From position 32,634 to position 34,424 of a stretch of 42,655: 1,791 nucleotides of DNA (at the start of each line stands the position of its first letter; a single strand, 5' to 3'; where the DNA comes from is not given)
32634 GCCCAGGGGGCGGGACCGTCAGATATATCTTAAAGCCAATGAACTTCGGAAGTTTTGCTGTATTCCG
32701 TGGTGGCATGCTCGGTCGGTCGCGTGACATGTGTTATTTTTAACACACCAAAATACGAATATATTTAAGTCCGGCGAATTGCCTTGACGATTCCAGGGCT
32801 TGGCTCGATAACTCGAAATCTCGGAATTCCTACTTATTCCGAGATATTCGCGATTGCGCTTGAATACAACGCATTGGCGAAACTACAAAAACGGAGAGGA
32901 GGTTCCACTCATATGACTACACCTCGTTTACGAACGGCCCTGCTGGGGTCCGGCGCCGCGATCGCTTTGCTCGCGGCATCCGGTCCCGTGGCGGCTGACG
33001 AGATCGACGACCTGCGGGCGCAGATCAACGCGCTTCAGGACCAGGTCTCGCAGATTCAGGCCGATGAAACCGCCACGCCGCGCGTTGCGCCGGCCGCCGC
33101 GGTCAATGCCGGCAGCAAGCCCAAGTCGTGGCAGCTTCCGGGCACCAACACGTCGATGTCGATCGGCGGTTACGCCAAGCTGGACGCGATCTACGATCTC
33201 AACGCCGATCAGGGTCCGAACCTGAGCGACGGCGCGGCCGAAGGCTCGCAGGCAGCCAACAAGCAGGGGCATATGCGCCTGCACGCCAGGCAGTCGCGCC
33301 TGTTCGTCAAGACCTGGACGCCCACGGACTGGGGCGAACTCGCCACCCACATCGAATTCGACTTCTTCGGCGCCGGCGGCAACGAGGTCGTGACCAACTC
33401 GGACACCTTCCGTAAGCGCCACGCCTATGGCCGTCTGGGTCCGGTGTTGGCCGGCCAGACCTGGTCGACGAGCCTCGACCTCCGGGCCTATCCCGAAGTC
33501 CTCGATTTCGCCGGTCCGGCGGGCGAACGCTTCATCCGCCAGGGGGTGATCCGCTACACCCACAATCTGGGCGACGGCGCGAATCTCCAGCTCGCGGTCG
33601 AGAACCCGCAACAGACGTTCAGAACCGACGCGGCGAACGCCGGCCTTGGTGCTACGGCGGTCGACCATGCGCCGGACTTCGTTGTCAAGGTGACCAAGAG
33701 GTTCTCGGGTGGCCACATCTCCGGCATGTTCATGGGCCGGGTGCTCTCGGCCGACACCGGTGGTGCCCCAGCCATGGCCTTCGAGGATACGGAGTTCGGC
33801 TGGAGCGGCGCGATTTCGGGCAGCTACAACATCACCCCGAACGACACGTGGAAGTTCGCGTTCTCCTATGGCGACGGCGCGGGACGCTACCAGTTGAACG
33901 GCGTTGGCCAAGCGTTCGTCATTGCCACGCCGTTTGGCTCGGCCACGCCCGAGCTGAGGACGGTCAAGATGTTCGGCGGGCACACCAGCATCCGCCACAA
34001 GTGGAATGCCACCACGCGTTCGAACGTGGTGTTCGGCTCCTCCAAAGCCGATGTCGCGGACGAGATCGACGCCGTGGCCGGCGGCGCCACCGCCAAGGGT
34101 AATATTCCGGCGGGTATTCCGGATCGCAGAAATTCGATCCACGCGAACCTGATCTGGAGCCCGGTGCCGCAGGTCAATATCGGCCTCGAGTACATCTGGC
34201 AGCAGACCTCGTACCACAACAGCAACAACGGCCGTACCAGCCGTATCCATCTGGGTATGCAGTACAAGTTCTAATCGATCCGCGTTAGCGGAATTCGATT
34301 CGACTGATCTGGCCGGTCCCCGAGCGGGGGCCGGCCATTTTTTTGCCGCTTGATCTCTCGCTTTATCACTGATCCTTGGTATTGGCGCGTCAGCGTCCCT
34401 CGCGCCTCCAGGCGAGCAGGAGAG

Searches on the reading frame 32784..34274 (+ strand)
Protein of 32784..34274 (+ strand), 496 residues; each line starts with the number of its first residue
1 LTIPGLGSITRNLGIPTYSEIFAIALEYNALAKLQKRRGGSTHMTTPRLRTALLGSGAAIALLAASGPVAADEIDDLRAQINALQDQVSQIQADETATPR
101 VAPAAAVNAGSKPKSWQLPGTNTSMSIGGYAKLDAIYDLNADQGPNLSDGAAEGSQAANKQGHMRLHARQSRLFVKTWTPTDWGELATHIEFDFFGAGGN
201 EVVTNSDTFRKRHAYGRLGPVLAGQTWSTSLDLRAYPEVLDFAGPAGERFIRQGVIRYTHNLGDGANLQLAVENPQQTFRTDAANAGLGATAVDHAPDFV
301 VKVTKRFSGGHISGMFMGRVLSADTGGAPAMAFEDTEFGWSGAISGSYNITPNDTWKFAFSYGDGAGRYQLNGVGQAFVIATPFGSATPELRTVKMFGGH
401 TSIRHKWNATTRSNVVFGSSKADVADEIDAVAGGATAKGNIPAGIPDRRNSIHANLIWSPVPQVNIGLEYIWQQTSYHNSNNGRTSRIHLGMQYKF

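Call 64: search_protein_families(library=pfam, proteins=[window:32784-34274:+], max_evalue=0.000001)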
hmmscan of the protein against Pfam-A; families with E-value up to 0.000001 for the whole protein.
window:32784-34274:+ (496 aa): 2 families
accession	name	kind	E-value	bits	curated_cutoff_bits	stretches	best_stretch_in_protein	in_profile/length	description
PF19577.5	DcaP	-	1.3e-19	70.9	27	1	122-496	66-410/410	DcaP outer membrane protein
PF02530.20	Porin_2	-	2.1e-13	50.9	22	1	118-478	27-334/357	Porin subfamily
